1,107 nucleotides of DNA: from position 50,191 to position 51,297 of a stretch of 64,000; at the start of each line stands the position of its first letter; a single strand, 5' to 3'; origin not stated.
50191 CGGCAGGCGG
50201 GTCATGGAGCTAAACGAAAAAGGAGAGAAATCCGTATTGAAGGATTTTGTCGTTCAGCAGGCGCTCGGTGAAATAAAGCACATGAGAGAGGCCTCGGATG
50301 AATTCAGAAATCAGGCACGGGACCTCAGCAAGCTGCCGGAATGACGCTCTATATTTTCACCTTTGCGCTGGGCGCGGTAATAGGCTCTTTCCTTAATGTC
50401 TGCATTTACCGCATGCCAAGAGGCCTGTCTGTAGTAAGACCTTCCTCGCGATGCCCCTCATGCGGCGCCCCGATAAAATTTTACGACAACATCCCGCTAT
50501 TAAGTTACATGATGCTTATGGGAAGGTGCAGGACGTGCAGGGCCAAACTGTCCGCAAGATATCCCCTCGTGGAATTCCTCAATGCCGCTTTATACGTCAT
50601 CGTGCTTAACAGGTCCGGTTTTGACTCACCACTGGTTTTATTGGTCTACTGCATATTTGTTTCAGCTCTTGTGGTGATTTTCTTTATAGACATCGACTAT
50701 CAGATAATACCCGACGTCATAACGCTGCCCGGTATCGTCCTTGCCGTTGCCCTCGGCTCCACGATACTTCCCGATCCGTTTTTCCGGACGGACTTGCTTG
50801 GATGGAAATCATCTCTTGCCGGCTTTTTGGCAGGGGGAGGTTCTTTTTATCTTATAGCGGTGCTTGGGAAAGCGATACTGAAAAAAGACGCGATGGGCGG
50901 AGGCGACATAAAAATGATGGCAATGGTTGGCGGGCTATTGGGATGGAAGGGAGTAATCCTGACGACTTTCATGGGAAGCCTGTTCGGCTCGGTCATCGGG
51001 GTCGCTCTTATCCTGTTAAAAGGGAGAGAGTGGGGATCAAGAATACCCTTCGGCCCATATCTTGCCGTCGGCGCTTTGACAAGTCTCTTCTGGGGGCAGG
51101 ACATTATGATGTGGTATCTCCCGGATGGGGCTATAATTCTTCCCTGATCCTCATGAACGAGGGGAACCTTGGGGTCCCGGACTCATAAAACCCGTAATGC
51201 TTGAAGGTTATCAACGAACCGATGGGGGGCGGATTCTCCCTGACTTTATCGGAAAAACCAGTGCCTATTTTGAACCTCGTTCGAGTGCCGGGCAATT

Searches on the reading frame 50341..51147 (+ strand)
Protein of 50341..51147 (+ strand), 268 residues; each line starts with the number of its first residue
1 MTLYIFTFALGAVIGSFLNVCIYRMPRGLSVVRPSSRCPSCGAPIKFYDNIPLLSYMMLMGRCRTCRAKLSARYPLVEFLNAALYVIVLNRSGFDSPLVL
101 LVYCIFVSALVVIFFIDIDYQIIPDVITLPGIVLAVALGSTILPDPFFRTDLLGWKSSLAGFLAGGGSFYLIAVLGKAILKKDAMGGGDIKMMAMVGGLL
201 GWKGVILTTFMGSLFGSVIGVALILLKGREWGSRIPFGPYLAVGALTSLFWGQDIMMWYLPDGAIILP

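Call 63: search_protein_families(library=pfam, proteins=[window:50341-51147:+], max_evalue=0.001)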
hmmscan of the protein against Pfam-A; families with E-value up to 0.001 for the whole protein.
window:50341-51147:+ (268 aa): 2 families
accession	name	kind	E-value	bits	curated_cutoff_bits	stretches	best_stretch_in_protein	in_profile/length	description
PF06750.18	A24_N_bact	-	8.8e-34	115.9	23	1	10-89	2-81/84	Bacterial Peptidase A24 N-terminal domain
PF01478.23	Peptidase_A24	-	7.1e-20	71.8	26.5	1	104-221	1-104/104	Type IV leader peptidase family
